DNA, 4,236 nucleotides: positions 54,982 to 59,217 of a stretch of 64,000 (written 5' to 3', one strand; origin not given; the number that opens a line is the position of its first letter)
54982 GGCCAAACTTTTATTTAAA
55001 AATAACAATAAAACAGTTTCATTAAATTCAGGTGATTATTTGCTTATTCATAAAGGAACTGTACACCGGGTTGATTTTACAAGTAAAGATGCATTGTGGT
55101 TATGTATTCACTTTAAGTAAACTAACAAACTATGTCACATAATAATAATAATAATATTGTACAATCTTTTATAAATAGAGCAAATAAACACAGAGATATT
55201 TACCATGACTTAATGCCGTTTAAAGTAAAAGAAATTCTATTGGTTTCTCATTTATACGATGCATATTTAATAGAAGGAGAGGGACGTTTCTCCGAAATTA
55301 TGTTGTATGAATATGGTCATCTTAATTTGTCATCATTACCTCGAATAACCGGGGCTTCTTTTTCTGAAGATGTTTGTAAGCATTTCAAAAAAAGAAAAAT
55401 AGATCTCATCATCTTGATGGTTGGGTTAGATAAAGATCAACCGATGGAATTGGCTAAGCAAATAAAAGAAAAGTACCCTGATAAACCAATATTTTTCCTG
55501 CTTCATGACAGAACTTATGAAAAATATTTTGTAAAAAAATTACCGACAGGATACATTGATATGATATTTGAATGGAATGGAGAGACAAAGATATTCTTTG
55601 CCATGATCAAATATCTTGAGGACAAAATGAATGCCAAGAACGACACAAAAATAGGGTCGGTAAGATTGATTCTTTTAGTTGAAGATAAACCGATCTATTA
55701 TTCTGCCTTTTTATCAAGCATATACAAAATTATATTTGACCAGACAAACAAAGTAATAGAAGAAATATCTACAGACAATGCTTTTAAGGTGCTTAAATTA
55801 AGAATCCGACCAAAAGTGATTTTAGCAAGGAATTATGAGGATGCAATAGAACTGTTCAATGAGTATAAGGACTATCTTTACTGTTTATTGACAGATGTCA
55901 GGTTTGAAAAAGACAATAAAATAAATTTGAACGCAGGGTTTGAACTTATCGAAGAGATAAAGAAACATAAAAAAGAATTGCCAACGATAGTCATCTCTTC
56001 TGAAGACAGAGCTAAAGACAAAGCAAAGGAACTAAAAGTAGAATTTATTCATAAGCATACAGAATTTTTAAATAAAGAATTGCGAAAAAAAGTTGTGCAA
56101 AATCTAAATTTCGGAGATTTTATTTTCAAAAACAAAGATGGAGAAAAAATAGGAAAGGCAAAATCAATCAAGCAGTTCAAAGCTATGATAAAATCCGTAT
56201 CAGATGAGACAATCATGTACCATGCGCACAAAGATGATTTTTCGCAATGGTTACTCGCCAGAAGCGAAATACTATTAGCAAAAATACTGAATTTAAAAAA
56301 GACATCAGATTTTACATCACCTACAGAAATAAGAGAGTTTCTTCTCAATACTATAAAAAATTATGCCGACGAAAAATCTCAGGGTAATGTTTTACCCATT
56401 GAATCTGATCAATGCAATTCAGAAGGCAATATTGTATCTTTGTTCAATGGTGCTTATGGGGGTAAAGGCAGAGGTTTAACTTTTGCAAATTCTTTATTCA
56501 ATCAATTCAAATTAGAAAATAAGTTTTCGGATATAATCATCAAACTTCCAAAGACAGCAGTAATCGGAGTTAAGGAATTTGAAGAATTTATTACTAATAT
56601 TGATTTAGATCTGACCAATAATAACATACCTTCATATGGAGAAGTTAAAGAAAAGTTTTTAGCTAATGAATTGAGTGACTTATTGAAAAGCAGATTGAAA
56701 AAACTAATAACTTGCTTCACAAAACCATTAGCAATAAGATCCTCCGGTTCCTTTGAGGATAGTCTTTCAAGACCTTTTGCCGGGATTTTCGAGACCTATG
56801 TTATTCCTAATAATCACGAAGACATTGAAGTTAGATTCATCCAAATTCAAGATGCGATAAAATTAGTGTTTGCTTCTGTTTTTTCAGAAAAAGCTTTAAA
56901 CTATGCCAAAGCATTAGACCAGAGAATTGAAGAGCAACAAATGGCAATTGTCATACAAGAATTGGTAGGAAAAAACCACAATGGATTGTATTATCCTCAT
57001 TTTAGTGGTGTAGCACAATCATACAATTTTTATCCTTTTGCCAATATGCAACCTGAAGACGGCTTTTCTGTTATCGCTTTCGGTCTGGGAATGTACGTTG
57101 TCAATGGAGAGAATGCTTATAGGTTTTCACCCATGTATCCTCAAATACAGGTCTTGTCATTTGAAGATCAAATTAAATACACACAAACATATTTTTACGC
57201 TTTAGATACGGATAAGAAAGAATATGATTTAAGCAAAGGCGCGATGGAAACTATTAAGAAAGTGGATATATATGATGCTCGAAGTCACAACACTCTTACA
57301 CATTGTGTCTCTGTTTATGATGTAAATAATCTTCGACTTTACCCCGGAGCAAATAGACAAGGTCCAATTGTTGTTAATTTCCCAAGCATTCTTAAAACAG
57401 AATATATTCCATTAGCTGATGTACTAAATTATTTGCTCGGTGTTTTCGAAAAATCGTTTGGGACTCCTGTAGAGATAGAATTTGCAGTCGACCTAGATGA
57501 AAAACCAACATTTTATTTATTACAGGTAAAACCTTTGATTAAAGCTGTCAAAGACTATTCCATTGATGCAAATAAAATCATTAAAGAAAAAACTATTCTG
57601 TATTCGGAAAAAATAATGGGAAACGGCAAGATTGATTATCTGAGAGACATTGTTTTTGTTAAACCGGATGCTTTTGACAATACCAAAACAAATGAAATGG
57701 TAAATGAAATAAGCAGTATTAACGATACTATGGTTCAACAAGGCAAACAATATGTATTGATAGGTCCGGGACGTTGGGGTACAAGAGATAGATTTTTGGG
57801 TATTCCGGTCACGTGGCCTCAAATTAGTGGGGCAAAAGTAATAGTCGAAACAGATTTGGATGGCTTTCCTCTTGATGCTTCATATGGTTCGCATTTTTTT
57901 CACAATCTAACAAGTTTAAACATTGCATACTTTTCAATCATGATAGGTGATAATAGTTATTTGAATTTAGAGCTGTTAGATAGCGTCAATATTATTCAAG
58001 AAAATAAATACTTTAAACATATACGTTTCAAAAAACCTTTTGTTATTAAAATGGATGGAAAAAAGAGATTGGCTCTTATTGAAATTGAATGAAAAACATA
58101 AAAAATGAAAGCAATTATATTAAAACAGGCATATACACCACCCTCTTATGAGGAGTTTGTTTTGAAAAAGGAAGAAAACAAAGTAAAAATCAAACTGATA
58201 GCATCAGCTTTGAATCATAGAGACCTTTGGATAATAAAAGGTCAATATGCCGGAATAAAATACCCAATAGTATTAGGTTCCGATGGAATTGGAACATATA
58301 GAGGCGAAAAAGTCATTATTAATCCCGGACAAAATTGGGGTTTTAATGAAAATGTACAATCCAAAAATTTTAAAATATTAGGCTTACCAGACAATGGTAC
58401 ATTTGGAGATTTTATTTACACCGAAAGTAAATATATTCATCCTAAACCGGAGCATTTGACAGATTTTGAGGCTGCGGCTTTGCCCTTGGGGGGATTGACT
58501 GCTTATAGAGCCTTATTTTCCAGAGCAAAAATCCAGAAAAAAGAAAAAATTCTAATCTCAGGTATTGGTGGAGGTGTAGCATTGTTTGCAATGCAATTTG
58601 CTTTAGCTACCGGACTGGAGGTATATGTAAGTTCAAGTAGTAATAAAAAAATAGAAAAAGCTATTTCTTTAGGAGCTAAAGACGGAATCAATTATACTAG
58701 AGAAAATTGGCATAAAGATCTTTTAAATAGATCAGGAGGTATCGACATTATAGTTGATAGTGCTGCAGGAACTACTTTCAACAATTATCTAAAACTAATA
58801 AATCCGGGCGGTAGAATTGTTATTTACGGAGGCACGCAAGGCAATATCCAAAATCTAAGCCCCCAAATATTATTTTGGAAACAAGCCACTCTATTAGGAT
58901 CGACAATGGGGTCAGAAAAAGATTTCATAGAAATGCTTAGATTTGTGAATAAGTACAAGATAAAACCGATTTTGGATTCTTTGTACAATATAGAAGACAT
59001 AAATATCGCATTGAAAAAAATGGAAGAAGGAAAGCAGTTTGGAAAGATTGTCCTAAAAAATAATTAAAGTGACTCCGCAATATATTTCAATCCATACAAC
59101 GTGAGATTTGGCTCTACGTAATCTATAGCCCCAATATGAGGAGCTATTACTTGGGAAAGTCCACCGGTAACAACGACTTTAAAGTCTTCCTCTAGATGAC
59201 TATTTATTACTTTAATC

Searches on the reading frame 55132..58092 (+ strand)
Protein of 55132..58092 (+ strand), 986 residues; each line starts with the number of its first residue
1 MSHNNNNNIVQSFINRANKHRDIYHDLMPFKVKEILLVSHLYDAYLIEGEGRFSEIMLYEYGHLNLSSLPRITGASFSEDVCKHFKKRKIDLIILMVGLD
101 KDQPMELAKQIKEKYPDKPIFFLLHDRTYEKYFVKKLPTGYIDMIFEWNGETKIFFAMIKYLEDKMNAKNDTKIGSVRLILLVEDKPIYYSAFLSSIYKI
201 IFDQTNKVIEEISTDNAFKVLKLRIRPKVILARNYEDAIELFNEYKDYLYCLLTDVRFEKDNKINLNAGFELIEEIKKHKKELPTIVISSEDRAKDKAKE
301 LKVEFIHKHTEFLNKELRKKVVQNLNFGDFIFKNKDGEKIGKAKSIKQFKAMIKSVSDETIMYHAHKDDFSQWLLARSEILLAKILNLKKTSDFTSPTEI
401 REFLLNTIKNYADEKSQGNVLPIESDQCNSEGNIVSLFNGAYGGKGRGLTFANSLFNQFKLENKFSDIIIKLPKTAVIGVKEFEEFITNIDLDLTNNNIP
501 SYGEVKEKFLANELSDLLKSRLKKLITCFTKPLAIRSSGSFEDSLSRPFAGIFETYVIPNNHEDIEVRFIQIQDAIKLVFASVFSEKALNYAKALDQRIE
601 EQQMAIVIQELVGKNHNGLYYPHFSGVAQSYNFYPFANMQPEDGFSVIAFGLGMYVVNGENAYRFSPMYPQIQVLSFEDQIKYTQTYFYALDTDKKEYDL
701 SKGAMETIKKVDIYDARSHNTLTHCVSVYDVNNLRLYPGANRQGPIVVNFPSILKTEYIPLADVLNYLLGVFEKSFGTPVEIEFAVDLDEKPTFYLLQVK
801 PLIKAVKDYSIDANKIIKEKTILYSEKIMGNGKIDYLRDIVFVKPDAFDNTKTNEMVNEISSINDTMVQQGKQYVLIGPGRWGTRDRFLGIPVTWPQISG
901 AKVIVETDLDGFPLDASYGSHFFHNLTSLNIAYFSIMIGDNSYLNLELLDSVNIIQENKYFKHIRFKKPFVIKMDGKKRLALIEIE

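Call 12: search_protein_families(library=pfam, proteins=[window:55132-58092:+], max_evalue=0.01)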
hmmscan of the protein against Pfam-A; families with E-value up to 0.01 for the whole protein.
window:55132-58092:+ (986 aa): 3 families
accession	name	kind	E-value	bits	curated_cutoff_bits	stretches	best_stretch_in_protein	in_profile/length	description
PF01326.24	PPDK_N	-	7.3e-33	114.7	27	1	443-811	5-318/328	Pyruvate phosphate dikinase, AMP/ATP-binding domain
PF00072.30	Response_reg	-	5.8e-10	39.8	30.2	1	228-304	24-92/111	Response regulator receiver domain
PF19027.5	DUF5752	-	0.00061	19.6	23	1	342-417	19-108/208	Family of unknown function (DUF5752)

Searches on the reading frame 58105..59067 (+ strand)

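Call 12: search_protein_families(library=pfam, proteins=[window:58105-59067:+], max_evalue=0.01)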
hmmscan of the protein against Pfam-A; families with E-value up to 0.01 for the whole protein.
window:58105-59067:+ (320 aa): 3 families
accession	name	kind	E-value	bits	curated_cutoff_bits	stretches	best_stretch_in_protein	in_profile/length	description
PF00107.32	ADH_zinc_N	-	1.2e-25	90.4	31.8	1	157-282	1-128/129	Zinc-binding dehydrogenase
PF13602.12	ADH_zinc_N_2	-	1.6e-16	61.9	27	1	189-317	1-134/134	Zinc-binding dehydrogenase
PF08240.17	ADH_N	-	6.5e-08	33.2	23.5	1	24-115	2-103/104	Alcohol dehydrogenase GroES-like domain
